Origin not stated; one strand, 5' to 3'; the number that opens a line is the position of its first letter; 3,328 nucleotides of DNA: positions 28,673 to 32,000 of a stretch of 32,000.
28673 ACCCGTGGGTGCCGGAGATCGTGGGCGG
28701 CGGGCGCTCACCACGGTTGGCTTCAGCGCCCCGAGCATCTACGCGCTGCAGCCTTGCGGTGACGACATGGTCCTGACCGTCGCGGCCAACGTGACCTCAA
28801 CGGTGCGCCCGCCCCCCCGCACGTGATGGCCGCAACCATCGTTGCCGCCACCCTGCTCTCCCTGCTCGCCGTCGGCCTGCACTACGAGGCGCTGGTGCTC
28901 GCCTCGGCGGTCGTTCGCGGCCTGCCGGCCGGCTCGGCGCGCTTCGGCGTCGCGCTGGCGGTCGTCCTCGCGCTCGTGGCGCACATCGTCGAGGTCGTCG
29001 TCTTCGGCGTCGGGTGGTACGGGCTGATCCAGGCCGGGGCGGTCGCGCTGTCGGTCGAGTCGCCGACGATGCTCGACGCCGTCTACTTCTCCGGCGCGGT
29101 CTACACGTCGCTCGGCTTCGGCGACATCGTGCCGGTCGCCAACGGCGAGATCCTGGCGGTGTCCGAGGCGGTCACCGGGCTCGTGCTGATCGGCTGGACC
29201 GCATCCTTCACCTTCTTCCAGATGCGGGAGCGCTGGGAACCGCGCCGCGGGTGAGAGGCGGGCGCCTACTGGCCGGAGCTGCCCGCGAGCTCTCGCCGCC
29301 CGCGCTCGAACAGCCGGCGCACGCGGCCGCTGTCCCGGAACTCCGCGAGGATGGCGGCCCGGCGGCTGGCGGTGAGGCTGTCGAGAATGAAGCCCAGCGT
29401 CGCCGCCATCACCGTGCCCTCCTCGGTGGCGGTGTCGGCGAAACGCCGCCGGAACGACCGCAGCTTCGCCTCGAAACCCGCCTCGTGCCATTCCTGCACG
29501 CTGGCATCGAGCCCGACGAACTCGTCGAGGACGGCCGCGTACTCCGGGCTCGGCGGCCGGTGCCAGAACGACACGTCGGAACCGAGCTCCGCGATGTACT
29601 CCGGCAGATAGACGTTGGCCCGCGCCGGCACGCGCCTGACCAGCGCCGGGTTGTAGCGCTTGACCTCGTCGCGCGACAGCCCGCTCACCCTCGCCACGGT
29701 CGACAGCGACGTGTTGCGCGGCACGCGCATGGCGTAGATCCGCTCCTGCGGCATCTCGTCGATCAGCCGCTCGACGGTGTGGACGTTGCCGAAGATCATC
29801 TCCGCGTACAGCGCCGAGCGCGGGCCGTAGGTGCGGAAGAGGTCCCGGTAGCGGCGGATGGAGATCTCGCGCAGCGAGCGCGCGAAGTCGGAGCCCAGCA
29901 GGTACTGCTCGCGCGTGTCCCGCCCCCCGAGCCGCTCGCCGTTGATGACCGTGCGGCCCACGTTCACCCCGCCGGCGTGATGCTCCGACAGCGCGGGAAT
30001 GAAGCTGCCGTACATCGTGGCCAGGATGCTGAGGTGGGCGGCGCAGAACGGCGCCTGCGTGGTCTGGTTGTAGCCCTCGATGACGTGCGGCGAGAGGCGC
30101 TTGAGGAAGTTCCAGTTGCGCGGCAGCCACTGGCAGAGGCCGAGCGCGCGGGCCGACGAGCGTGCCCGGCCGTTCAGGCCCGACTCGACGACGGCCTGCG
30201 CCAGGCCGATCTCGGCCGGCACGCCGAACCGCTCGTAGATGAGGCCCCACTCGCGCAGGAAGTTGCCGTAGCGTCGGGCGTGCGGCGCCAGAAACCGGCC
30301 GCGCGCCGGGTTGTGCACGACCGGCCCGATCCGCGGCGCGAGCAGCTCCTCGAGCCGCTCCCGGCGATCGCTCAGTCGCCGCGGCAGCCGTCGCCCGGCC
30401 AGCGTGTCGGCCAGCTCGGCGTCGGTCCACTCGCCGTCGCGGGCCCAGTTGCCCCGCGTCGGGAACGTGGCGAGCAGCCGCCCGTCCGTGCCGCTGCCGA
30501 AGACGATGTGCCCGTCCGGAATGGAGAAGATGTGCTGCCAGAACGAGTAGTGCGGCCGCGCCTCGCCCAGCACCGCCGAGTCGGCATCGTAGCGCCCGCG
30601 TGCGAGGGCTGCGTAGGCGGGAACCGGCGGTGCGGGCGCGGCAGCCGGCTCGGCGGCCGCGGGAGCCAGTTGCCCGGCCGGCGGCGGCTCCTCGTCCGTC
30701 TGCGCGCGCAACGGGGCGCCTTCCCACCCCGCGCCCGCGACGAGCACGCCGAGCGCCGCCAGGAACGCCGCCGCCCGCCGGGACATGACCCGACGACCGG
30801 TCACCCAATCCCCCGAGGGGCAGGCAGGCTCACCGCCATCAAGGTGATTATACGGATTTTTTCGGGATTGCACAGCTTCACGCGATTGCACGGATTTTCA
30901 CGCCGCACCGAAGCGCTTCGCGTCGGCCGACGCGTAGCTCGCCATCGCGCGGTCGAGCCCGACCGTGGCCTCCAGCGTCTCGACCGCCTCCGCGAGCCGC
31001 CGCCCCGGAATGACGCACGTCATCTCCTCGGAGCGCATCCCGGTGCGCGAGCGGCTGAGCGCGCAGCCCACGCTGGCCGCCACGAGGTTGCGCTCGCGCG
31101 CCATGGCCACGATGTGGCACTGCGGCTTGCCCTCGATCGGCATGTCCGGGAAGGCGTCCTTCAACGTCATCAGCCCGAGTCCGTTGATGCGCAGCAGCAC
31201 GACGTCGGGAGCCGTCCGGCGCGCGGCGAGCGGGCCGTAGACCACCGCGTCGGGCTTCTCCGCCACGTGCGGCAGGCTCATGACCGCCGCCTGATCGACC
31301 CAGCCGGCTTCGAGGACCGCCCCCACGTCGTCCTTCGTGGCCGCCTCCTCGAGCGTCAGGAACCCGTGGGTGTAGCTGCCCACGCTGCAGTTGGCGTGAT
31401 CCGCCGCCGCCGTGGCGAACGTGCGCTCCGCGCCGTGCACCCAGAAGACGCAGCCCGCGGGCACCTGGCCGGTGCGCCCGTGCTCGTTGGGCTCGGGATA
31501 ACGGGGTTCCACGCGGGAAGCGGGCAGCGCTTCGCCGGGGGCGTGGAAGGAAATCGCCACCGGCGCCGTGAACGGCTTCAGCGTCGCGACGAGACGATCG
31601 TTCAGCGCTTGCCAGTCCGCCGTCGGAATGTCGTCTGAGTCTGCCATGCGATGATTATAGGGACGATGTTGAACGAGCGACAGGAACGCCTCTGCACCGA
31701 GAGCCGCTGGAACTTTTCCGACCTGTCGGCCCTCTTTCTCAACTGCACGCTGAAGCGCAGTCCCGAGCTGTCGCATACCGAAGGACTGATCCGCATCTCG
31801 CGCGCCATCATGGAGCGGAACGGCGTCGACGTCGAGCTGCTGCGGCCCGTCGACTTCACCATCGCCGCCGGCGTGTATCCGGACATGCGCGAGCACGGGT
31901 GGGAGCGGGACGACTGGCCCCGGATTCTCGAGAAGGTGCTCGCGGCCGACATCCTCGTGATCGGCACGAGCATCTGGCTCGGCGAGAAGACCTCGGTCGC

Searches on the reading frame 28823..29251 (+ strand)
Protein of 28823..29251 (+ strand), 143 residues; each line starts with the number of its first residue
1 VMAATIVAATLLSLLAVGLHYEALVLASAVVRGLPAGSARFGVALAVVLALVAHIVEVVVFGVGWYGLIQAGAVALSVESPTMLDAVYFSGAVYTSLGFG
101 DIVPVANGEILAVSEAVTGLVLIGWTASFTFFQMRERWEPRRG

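Call 47: search_protein_families(library=pfam, proteins=[window:28823-29251:+], max_evalue=0.01)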
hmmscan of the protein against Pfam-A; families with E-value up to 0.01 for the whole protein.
window:28823-29251:+ (143 aa): 1 family
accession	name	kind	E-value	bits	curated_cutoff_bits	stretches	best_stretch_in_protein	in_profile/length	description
PF07885.22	Ion_trans_2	-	2e-11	44.1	22.5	1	58-129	6-72/79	Ion channel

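Call 65: search_protein_families(library=padloc, proteins=[window:28823-29251:+], max_evalue=0.001)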
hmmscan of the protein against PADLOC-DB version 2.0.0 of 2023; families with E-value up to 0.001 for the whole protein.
window:28823-29251:+ (143 aa): 0 families

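Call 77: list_cluster_members(proteins=[P0296, window:28823-29251:+, window:22906-23838:+, window:27608-28549:+, window:26206-27603:+])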
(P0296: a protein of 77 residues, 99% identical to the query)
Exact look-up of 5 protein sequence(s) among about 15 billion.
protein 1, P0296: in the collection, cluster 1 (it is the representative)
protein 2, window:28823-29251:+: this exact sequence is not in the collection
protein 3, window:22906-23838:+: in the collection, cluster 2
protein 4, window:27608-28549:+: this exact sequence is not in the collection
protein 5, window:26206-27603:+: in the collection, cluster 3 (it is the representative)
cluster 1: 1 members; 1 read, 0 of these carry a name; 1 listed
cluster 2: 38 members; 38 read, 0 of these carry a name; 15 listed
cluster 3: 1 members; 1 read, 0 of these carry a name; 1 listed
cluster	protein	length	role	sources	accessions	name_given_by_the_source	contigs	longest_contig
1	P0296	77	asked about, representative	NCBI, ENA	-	-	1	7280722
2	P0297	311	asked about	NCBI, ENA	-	-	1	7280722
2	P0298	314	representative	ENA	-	-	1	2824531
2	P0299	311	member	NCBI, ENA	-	-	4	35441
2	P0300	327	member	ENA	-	-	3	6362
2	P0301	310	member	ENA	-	-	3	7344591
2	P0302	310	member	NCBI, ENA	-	-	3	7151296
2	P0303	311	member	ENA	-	-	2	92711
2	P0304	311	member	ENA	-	-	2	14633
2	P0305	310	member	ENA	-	-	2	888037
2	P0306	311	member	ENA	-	-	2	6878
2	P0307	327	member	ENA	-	-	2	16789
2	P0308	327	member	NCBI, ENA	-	-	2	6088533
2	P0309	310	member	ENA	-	-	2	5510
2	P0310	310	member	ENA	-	-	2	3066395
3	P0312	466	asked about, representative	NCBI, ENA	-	-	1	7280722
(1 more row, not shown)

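Call 79: find_encoding_contigs(protein=P0312, flank=10000, max_places=3)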
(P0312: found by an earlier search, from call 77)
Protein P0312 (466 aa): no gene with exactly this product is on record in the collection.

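Call 80: find_encoding_contigs(protein=P0302, flank=10000, max_places=3)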
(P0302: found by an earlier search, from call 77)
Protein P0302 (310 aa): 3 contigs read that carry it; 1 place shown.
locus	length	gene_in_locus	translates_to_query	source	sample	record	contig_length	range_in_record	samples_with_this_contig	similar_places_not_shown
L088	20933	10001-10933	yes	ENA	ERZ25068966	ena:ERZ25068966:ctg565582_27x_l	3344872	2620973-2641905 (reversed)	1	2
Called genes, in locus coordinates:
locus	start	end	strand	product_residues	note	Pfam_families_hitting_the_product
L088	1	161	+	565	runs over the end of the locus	PF01011:PQQ, PF13360:PQQ_2, PF13570:Beta-prop_ACSF4, PF01011:PQQ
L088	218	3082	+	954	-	PF19313:DUF5916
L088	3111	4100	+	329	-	-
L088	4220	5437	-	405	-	-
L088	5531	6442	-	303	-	PF00753:Lactamase_B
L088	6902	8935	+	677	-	PF01011:PQQ, PF13360:PQQ_2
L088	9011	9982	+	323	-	PF04199:Cyclase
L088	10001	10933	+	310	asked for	-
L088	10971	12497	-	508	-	PF01464:SLT (weak)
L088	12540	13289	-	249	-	PF02596:DUF169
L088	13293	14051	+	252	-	PF03358:FMN_red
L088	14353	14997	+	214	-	-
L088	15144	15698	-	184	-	PF09990:DUF2231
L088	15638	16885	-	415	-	PF14522:Cytochrome_C7 (faint), PF14537:Cytochrom_c3_2 (faint), PF13435:Cytochrome_C554 (faint), PF22113:Mtrc-MtrF_II-IV_dom (faint), PF09699:Paired_CXXCH_1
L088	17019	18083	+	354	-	PF04199:Cyclase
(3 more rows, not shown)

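Call 82: find_encoding_contigs(protein=P0301, flank=9000, max_places=3)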
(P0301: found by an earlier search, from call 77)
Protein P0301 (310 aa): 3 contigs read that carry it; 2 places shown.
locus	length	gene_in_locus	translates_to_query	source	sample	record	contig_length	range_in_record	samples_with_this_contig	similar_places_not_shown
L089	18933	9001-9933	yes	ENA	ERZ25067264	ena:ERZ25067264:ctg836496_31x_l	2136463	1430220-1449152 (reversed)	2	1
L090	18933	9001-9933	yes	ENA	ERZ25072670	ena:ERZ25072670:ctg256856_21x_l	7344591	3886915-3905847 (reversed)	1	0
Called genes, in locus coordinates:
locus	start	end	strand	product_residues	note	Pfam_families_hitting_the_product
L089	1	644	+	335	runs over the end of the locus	-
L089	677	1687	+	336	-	-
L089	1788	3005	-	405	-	-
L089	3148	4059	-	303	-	PF00753:Lactamase_B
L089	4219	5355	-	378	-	PF01436:NHL (faint), PF07494:Reg_prop (faint)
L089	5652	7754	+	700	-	PF01011:PQQ, PF13360:PQQ_2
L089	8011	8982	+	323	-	PF04199:Cyclase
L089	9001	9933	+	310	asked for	-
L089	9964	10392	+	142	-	PF07885:Ion_trans_2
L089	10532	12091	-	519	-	-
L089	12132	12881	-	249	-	PF02596:DUF169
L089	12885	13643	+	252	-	PF03358:FMN_red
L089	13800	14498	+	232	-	-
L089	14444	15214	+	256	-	PF00561:Abhydrolase_1 (weak), PF20408:Abhydrolase_11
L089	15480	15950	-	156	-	PF09990:DUF2231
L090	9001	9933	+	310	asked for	-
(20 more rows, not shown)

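Call 83: find_encoding_contigs(protein=P0308, flank=9000, max_places=3)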
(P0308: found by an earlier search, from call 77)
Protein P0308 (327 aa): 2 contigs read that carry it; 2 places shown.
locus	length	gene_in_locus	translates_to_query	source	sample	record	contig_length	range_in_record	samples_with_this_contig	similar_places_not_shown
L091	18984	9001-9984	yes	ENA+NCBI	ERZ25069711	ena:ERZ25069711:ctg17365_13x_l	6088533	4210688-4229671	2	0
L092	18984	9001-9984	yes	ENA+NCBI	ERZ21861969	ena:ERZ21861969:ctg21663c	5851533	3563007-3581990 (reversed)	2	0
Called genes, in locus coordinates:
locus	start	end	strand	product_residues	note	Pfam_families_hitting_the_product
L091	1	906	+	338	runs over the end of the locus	-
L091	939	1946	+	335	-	-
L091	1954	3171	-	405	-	-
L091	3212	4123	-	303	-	PF00753:Lactamase_B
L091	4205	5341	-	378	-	PF01436:NHL (faint), PF07494:Reg_prop (faint)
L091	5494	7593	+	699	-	PF01011:PQQ, PF13360:PQQ_2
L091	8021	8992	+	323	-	PF04199:Cyclase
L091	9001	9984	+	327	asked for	-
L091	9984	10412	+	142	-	PF07885:Ion_trans_2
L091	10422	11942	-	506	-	-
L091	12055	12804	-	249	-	PF02596:DUF169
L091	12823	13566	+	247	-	PF03358:FMN_red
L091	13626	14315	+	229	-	PF02230:Abhydrolase_2 (faint)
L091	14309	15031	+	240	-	PF12146:Hydrolase_4 (faint), PF20408:Abhydrolase_11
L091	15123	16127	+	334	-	-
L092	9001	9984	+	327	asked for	-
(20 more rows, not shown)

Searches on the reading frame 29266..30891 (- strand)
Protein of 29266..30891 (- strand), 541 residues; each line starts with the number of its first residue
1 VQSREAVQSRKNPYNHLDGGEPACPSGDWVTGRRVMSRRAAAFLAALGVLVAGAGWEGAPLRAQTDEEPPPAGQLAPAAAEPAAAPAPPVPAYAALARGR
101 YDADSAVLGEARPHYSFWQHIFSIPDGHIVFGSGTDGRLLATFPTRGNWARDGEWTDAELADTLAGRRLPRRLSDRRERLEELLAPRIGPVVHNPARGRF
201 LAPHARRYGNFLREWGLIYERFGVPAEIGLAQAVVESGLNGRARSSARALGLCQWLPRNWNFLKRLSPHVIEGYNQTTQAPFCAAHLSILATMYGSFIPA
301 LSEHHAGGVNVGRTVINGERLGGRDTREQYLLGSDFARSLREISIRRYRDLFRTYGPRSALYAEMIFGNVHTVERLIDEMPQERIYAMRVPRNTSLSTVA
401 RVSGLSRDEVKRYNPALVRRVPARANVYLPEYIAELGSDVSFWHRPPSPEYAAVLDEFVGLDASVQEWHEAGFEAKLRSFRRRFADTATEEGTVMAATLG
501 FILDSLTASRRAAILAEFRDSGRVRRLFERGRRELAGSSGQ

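Call 47: search_protein_families(library=pfam, proteins=[window:29266-30891:-], max_evalue=0.01)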
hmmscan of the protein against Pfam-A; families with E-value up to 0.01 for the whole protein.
window:29266-30891:- (541 aa): 1 family
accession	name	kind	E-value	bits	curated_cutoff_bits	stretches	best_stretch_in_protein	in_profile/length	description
PF01464.25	SLT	-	0.00015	21.7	21.3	1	221-314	9-104/117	Transglycosylase SLT domain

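Call 61: find_encoding_contigs(protein=window:29266-30891:-, flank=8000, max_places=4)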
Protein window:29266-30891:- (541 aa): no gene with exactly this product is on record in the collection.

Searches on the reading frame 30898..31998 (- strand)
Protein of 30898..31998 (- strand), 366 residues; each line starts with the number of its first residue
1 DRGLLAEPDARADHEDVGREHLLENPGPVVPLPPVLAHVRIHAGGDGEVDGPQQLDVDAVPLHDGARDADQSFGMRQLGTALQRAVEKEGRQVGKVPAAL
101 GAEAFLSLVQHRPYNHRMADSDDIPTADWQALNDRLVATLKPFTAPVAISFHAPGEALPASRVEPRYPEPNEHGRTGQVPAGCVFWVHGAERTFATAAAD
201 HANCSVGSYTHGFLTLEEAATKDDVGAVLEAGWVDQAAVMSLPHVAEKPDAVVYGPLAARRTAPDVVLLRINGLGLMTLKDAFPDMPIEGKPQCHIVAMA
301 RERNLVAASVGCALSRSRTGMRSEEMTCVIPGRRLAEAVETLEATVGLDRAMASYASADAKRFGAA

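Call 47: search_protein_families(library=pfam, proteins=[window:30898-31998:-], max_evalue=0.01)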
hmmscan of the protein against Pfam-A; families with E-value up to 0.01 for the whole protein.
window:30898-31998:- (366 aa): 1 family
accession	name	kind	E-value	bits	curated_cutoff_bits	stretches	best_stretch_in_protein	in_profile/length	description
PF02596.20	DUF169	-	2.3e-13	50.9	27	1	136-340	2-208/209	Uncharacterised ArCR, COG2043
